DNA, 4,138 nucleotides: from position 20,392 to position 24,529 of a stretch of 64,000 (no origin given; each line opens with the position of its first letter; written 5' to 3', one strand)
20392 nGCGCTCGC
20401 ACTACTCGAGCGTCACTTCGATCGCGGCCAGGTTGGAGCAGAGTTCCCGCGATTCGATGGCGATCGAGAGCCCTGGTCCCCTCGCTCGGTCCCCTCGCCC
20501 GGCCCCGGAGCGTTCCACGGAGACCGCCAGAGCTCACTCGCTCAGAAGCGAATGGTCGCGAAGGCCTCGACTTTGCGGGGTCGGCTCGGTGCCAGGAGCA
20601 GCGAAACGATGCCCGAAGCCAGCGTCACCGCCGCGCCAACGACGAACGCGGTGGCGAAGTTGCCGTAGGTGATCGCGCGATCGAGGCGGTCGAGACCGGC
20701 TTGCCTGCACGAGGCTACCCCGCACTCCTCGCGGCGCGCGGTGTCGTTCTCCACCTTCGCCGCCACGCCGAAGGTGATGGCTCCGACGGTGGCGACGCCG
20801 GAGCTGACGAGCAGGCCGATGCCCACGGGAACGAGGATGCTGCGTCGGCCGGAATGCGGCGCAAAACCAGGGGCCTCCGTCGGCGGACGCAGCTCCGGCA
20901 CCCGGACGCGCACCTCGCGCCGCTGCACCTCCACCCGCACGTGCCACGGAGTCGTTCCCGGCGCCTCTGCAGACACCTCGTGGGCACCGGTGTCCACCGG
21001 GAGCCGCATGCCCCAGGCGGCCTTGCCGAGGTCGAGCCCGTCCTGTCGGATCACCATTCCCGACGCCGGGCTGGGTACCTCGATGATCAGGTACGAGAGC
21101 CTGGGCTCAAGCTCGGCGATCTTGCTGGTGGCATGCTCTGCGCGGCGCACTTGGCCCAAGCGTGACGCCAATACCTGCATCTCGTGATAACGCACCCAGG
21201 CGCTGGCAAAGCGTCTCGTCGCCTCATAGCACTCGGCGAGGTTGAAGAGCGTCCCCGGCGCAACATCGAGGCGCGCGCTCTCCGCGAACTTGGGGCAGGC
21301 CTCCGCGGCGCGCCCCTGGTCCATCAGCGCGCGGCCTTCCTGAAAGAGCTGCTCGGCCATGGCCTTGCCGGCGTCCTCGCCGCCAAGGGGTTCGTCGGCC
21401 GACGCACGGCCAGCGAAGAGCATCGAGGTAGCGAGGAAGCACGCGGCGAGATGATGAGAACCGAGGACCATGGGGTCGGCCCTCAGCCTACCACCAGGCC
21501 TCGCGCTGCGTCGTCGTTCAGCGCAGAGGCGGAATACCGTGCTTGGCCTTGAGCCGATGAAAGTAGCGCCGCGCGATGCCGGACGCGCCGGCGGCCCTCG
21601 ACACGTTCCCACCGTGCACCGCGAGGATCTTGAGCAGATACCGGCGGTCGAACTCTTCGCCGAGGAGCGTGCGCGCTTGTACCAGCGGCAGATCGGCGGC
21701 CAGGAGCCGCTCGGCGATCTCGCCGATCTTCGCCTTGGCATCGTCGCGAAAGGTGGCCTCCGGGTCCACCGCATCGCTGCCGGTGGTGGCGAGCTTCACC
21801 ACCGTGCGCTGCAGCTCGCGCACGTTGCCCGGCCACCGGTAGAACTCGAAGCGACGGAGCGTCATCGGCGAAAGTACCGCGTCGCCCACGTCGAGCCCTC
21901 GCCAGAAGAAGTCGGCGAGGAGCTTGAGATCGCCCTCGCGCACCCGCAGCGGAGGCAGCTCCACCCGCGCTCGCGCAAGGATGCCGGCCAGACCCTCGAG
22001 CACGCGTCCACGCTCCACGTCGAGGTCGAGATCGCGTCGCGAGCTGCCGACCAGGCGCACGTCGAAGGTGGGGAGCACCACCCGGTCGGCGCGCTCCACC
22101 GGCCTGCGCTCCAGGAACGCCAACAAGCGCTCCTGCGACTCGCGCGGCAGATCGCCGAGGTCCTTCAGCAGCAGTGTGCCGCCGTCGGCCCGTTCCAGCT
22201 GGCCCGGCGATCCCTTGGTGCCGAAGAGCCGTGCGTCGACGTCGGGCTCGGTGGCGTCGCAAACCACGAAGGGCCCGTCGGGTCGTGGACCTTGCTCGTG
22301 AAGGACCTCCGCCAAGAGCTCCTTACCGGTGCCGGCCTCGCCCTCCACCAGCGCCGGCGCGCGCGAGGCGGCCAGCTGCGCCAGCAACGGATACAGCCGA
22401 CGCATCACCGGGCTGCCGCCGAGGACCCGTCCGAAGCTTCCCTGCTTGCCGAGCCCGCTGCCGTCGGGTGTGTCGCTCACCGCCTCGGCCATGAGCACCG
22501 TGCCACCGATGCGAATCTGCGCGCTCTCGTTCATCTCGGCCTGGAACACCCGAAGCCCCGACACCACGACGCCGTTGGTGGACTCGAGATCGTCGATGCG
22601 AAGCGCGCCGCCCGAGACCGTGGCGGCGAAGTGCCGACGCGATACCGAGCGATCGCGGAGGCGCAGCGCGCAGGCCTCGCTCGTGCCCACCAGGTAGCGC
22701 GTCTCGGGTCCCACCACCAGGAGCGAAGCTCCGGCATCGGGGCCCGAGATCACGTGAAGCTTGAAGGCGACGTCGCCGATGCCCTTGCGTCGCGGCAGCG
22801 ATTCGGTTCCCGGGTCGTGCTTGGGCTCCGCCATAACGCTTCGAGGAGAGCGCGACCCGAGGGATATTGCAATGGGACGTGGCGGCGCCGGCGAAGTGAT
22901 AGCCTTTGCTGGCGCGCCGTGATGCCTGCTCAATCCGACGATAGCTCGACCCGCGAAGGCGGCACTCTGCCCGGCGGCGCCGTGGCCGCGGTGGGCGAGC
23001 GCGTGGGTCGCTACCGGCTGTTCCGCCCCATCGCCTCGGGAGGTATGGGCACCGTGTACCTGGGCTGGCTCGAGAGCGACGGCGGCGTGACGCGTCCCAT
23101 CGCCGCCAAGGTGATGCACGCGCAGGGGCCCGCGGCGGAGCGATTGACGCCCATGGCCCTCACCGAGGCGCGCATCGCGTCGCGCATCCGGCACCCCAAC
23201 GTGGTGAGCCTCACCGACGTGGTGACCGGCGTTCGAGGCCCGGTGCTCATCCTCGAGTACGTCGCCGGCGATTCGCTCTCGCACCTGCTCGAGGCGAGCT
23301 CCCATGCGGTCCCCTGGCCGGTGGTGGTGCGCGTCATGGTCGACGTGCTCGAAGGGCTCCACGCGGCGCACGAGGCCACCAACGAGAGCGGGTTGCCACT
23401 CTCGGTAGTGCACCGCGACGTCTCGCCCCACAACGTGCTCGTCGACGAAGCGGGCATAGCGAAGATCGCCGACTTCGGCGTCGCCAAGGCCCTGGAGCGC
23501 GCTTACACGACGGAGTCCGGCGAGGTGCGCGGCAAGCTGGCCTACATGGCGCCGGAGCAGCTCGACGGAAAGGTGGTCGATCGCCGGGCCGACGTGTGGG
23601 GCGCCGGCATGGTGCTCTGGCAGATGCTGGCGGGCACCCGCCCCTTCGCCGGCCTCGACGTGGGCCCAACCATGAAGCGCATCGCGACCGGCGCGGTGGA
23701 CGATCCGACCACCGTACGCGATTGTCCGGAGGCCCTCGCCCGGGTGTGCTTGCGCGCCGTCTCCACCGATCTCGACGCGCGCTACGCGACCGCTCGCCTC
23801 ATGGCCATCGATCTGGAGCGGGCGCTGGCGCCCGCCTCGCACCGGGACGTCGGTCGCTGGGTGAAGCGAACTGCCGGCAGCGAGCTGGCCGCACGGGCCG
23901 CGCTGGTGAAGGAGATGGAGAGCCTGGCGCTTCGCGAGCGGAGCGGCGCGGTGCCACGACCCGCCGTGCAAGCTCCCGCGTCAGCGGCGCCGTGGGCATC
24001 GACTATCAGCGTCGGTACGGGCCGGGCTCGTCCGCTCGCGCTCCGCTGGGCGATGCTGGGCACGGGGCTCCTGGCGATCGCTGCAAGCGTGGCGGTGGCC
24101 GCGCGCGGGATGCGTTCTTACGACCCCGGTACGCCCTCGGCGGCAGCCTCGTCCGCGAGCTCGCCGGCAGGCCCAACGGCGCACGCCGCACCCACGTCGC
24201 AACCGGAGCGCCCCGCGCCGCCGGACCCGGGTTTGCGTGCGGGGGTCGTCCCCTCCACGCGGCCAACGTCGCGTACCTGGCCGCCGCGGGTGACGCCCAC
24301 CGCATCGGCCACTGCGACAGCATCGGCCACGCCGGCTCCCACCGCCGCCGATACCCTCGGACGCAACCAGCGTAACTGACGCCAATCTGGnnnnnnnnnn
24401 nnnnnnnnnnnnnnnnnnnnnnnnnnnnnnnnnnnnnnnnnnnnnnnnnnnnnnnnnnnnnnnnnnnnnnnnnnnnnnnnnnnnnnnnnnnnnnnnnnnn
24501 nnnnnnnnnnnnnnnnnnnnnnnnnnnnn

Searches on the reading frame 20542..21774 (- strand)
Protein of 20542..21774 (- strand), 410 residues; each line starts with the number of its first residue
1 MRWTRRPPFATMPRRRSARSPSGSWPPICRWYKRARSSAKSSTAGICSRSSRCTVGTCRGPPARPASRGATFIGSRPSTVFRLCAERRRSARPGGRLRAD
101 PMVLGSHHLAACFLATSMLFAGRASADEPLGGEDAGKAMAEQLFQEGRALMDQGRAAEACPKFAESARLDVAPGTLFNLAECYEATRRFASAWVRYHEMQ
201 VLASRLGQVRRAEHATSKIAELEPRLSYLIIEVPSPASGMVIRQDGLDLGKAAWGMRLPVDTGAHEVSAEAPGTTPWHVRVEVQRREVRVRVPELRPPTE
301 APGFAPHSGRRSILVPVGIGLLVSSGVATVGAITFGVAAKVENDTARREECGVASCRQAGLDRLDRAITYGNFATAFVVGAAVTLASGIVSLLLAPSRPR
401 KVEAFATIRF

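Call 57: search_protein_families(library=pfam, proteins=[window:20542-21774:-], max_evalue=0.001)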
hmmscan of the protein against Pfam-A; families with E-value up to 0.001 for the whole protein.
window:20542-21774:- (410 aa): 1 family
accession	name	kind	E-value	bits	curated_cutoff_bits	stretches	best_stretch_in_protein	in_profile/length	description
PF07719.23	TPR_2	-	1.3e-05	25.4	27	0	140-170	1-31/34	Tetratricopeptide repeat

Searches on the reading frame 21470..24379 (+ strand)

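Call 93: search_protein_families(library=pfam, proteins=[window:21470-24379:+], max_evalue=0.0001)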
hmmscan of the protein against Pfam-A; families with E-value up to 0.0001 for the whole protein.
window:21470-24379:+ (969 aa): 2 families
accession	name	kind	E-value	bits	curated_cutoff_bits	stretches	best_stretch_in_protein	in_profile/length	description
PF00069.31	Pkinase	-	3.6e-37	128.6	31.7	1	516-739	2-210/263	Protein kinase domain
PF07714.23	PK_Tyr_Ser-Thr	-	4e-35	121.8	23.1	1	519-776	5-253/258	Protein tyrosine and serine/threonine kinase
